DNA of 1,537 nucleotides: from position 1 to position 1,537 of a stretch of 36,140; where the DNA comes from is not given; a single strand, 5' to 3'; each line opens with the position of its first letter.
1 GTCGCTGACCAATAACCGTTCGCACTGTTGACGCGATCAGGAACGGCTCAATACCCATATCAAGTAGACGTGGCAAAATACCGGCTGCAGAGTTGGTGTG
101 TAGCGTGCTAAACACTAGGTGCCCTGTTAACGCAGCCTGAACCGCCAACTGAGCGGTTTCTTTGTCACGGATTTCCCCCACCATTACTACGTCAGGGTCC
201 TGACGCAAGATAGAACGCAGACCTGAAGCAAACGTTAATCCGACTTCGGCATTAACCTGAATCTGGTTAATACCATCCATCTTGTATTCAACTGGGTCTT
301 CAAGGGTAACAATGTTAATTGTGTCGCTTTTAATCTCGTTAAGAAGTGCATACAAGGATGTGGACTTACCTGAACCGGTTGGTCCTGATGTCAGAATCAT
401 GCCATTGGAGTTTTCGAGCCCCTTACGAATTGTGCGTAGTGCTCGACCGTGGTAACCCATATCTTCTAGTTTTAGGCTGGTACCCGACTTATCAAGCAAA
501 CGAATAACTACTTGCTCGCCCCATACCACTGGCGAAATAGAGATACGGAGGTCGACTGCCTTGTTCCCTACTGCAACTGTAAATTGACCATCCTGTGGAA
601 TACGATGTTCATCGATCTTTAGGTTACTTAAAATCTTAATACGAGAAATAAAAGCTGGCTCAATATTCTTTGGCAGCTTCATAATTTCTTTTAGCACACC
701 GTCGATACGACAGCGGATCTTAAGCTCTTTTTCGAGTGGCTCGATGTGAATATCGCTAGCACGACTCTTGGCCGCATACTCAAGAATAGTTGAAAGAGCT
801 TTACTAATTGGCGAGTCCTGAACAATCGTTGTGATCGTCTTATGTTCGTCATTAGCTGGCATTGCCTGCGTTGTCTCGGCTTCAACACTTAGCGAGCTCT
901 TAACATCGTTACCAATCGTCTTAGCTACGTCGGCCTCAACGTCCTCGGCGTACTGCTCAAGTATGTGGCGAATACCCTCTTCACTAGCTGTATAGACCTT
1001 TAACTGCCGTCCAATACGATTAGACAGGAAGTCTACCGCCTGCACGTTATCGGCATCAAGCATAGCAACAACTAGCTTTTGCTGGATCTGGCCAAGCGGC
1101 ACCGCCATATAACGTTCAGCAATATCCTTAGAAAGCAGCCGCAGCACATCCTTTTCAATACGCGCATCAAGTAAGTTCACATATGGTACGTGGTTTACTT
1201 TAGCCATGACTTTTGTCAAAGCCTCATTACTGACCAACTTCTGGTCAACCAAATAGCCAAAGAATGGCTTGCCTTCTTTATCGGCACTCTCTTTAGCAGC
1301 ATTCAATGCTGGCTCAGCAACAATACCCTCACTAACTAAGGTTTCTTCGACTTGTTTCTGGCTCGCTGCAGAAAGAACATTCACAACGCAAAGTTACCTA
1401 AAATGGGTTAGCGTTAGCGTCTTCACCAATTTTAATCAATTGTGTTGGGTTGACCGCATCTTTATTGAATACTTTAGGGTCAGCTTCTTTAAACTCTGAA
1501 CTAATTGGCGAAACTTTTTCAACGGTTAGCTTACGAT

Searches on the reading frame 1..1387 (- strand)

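Call 111: search_protein_families(library=pfam, proteins=[window:1-1387:-], max_evalue=0.01)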
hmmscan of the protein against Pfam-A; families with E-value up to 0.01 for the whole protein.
window:1-1387:- (462 aa): 7 families
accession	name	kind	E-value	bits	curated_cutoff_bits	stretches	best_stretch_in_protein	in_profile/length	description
PF00437.27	T2SSE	-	3.5e-108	362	24.9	1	190-462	4-276/370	Type II/IV secretion system protein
PF05157.20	MshEN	-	3.2e-14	53.1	23.1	1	67-149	3-86/90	MshEN domain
PF13173.12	AAA_14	-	0.00082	19.8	27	1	329-438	3-103/129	AAA domain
PF13401.12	AAA_22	-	0.0019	19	27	1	327-366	4-45/130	AAA domain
PF20720.3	nSTAND3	-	0.0026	17.9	27.2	1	318-367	8-56/155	Novel STAND NTPase 3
PF05673.19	DUF815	-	0.0061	16.2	23.8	0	331-363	56-88/249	Protein of unknown function (DUF815)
PF13191.12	AAA_16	-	0.0091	16.9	32.6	0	323-422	22-110/167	AAA ATPase domain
